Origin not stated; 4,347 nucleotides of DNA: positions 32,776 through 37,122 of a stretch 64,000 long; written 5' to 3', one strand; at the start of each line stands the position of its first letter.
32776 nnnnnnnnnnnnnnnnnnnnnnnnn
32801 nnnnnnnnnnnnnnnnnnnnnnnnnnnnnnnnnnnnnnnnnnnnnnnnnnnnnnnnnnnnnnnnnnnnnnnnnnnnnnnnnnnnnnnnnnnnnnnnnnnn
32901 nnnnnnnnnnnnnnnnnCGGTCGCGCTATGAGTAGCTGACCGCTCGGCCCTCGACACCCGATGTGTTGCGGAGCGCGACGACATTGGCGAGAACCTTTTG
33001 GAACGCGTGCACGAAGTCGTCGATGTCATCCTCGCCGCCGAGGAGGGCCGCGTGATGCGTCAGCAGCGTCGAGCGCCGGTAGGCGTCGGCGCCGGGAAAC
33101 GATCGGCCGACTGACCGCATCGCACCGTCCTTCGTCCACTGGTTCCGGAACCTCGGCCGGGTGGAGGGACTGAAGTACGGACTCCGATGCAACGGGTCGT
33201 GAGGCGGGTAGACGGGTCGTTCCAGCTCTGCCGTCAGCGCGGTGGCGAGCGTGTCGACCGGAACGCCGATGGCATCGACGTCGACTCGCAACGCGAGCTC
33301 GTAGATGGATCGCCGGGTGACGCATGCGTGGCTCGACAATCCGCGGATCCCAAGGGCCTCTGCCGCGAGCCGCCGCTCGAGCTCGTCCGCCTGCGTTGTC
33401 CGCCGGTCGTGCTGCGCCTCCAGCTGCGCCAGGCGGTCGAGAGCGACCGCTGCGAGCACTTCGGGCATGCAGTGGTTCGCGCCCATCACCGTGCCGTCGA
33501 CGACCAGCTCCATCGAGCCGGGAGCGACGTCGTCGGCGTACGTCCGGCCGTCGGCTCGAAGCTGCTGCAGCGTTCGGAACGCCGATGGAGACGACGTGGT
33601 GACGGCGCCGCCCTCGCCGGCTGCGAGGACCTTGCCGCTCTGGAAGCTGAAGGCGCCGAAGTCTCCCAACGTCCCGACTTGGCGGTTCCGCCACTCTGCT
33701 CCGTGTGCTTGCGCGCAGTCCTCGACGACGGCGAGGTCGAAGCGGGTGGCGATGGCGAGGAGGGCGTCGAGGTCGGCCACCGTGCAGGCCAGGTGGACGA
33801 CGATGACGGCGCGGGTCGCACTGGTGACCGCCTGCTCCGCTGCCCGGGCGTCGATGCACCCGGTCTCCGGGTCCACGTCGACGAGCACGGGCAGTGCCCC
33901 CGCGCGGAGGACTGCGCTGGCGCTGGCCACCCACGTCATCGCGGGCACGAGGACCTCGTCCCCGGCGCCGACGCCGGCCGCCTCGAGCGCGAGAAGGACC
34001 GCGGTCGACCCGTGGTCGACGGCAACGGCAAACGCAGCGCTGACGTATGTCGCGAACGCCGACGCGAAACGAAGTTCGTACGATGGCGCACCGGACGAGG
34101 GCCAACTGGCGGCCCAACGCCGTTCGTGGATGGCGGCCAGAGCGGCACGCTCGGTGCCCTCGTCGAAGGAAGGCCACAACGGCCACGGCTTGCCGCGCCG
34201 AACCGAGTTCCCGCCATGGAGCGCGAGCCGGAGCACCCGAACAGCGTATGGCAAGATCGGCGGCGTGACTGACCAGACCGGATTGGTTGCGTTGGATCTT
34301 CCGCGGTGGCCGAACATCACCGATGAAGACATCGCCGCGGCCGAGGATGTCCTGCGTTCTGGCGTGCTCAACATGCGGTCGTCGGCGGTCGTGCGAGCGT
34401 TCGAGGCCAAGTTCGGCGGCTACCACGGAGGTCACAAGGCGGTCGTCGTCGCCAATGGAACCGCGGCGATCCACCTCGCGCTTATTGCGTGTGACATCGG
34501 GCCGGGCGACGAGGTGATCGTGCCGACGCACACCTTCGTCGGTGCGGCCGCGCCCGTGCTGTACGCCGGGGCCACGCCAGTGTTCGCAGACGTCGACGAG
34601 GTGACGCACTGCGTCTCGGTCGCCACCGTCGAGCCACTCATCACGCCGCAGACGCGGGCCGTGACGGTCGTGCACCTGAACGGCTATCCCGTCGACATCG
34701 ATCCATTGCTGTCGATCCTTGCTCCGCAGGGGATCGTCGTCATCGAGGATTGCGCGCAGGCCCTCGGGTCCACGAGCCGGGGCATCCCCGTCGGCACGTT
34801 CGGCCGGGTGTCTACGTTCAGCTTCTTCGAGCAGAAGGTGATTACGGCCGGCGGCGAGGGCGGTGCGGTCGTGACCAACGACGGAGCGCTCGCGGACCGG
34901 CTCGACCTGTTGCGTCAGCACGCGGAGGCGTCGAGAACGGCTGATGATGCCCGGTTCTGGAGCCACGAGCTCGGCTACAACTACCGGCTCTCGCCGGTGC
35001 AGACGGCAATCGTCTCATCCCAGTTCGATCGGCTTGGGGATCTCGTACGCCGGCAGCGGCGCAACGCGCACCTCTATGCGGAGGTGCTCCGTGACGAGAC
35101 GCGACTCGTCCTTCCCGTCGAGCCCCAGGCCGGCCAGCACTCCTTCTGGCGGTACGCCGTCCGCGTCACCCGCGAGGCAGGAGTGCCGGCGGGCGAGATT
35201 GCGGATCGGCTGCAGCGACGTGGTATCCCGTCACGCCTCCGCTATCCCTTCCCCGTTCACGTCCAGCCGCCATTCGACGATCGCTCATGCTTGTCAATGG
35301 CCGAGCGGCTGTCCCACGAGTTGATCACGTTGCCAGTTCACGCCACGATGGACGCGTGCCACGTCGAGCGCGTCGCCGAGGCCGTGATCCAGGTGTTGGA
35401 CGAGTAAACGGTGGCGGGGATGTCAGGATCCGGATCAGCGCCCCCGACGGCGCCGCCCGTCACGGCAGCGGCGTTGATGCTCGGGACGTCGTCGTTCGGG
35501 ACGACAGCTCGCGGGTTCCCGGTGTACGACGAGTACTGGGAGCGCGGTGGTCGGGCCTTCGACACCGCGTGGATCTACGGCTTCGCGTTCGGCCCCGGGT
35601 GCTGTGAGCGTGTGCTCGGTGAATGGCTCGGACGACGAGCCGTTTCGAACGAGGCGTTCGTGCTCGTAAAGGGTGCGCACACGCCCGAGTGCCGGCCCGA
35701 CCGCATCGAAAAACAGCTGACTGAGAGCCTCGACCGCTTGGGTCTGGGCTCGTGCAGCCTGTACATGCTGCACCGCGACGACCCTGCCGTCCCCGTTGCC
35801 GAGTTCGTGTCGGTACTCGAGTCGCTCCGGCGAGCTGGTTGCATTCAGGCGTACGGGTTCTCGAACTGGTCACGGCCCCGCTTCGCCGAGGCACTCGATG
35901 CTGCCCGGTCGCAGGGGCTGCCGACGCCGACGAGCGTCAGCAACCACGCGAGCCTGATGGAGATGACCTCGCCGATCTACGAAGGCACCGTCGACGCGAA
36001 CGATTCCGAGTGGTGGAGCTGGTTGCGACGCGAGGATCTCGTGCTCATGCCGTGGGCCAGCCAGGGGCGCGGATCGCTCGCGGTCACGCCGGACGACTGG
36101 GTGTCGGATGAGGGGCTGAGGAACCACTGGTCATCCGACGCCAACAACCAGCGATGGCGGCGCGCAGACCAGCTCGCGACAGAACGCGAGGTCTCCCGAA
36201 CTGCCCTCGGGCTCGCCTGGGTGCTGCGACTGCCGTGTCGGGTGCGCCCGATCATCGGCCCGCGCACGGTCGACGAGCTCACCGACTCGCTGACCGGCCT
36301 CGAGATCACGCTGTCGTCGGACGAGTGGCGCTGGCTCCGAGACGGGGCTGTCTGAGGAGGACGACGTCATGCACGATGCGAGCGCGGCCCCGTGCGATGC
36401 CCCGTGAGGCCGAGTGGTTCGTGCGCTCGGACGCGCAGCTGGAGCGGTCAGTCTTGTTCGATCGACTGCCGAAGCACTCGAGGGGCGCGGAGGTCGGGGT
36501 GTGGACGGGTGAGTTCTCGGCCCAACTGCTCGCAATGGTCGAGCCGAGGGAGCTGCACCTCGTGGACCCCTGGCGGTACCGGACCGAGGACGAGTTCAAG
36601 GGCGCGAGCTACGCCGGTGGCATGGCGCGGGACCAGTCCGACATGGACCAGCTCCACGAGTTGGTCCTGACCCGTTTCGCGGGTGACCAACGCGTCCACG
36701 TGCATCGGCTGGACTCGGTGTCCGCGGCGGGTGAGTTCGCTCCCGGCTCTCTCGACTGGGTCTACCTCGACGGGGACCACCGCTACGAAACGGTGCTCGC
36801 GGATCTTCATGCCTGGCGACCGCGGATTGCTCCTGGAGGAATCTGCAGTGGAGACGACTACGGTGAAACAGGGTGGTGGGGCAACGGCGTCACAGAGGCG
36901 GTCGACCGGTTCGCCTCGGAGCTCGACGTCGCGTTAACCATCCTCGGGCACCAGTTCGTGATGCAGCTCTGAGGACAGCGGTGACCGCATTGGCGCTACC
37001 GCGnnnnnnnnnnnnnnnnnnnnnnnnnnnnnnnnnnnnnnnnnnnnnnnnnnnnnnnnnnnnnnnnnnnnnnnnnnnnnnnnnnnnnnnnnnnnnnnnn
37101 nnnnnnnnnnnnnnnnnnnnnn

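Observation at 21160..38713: Streptidine-like aminocyclitol gene cluster with sulfation capacity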

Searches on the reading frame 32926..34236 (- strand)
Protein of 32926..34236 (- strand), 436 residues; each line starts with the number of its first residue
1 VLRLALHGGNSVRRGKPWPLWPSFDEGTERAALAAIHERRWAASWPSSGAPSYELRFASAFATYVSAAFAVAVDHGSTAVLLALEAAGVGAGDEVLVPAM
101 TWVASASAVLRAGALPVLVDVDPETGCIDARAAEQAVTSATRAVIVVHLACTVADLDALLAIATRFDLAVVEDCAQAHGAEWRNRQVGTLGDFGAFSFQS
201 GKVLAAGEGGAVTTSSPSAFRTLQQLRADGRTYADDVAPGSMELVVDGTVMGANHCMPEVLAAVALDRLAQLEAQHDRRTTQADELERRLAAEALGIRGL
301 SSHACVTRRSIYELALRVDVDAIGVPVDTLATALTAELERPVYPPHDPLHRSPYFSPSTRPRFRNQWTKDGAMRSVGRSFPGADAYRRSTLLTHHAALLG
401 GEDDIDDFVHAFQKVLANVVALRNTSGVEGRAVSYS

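Call 7: search_protein_families(library=pfam, proteins=[window:32926-34236:-], max_evalue=0.01)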
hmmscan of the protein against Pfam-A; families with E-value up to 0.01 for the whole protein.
window:32926-34236:- (436 aa): 2 families
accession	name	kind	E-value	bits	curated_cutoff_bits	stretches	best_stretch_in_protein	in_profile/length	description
PF01041.23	DegT_DnrJ_EryC1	-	1.3e-76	258.6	19.8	1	53-358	25-320/360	DegT/DnrJ/EryC1/StrS aminotransferase family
PF00155.27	Aminotran_1_2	-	9.8e-06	25.4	19.7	1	43-151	37-154/361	Aminotransferase class I and II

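Call 58: search_solved_structures(query=window:32926-34236:-, max_evalue=1e-20)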
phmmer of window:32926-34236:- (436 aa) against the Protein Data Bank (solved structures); distinct sequences matched with E-value up to 1e-20: 47.
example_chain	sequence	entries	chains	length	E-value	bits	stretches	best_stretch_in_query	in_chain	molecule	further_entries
5w70_A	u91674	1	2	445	7.6e-95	321.6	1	3-420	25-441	L-glutamine:2-deoxy-scyllo-inosose aminotransferase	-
5w71_A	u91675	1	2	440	1.4e-87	297.7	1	9-411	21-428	L-glutamine:2-deoxy-scyllo-inosose aminotransferase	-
2c7t_A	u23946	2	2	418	3.2e-87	296.5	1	17-411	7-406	GLUTAMINE-2-DEOXY-SCYLLO-INOSOSE AMINOTRANSFERASE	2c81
3bn1_A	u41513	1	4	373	1.7e-46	162.3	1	44-351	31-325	Perosamine synthetase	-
3dr7_A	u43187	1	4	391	2e-46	162.1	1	44-351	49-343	Putative perosamine synthetase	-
3dr4_A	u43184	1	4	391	1.4e-45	159.3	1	44-351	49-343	Putative perosamine synthetase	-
1b9h_A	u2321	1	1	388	1.1e-43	153.1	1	12-421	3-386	PROTEIN (3-AMINO-5-HYDROXYBENZOIC ACID SYNTHASE)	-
1b9i_A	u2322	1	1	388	1.7e-43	152.5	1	12-419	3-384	PROTEIN (3-AMINO-5-HYDROXYBENZOIC ACID SYNTHASE)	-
7l7x_AAA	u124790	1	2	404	4.5e-43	151.1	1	15-284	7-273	DegT/DnrJ/EryC1/StrS aminotransferase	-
7b0d_A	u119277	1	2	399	5.3e-40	141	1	56-231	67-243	Glutamine--scyllo-inositol transaminase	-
1mdo_A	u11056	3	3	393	8.3e-40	140.3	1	42-334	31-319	ArnB aminotransferase | UDP-4-amino-4-deoxy-L-arabinose--oxoglutarate aminotransferase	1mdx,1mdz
4oca_A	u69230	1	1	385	7.5e-39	137.2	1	42-334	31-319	UDP-4-amino-4-deoxy-L-arabinose--oxoglutarate aminotransferase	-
2oga_A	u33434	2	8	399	3.3e-38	135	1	56-291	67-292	Transaminase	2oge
8gyh_B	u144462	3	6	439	2.5e-37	132.2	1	3-419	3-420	DegT/DnrJ/EryC1/StrS family aminotransferase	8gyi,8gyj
7b0m_AAA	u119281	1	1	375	4.7e-37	131.3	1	55-217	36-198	Sugar aminotransferase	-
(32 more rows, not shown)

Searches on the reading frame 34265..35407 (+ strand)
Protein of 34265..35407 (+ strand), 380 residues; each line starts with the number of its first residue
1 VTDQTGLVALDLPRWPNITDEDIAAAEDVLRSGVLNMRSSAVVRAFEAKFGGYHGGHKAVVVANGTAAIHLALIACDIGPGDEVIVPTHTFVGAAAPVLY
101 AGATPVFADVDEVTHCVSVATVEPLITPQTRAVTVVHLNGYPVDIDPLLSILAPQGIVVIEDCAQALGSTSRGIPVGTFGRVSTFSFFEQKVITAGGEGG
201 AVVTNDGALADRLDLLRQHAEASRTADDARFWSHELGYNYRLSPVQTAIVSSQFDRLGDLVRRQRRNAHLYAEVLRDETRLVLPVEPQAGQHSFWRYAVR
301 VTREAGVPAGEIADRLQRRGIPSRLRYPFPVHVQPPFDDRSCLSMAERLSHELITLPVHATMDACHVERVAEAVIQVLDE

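Call 7: search_protein_families(library=pfam, proteins=[window:34265-35407:+], max_evalue=0.01)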
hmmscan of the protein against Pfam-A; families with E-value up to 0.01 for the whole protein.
window:34265-35407:+ (380 aa): 3 families
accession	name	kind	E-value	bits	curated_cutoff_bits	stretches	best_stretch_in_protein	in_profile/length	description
PF01041.23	DegT_DnrJ_EryC1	-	7.6e-100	335.1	19.8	1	17-374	2-359/360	DegT/DnrJ/EryC1/StrS aminotransferase family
PF00155.27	Aminotran_1_2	-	0.0019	17.9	19.7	1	42-111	43-121/361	Aminotransferase class I and II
PF01053.26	Cys_Met_Meta_PP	-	0.0032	16.5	27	1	43-163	54-174/381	Cys/Met metabolism PLP-dependent enzyme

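Call 69: search_solved_structures(query=window:34265-35407:+, max_evalue=1e-40)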
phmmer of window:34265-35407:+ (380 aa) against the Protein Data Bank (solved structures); distinct sequences matched with E-value up to 1e-40: 21.
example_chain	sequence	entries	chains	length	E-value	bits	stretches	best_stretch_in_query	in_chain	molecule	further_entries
3bn1_A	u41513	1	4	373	1.4e-66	228.4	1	43-378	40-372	Perosamine synthetase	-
3dr7_A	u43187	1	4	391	1.6e-66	228.1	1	43-378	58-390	Putative perosamine synthetase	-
3dr4_A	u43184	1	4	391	1.1e-65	225.4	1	43-378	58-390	Putative perosamine synthetase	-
7b0d_A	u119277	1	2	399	1.1e-54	189.2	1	11-374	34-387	Glutamine--scyllo-inositol transaminase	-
7b0m_AAA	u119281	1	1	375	2.4e-52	181.5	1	42-337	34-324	Sugar aminotransferase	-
7l7x_AAA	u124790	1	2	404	1.1e-50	176.1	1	13-374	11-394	DegT/DnrJ/EryC1/StrS aminotransferase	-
3frk_A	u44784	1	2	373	3.4e-49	171.1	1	44-371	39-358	QdtB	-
8gyh_B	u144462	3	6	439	2.9e-48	168.1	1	14-293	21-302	DegT/DnrJ/EryC1/StrS family aminotransferase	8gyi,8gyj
8e77_A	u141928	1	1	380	5.1e-47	164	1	43-370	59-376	DegT/DnrJ/EryC1/StrS aminotransferase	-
8e75_A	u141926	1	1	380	5.1e-47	164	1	43-370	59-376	DegT/DnrJ/EryC1/StrS aminotransferase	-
2oga_A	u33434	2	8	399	1.4e-46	162.5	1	21-374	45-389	Transaminase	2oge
5uid_A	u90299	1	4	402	2.6e-44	155.1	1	16-371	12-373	Aminotransferase TlmJ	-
5w70_A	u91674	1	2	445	6.4e-44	153.8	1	12-316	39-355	L-glutamine:2-deoxy-scyllo-inosose aminotransferase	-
3nyu_A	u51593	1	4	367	1.6e-43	152.5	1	17-374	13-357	Aminotransferase WbpE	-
3nu7_A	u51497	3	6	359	2.1e-43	152.1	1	17-373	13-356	Aminotransferase WbpE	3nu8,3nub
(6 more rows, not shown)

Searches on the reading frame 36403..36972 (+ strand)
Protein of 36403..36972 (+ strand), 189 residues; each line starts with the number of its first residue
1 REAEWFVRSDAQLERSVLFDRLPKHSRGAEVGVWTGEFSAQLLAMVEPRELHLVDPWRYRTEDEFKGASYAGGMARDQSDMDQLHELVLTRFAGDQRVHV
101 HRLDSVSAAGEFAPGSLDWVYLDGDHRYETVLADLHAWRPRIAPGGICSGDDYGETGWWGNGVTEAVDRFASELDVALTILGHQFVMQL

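Call 7: search_protein_families(library=pfam, proteins=[window:36403-36972:+], max_evalue=0.01)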
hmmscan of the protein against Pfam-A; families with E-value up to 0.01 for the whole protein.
window:36403-36972:+ (189 aa): 2 families
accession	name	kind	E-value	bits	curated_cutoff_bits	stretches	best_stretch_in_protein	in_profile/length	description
PF13578.12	Methyltransf_24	-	5e-18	66.4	26.3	1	30-153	2-105/105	Methyltransferase domain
PF05711.17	TylF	-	0.0078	15.9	23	0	115-174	192-246/264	Macrocin-O-methyltransferase (TylF)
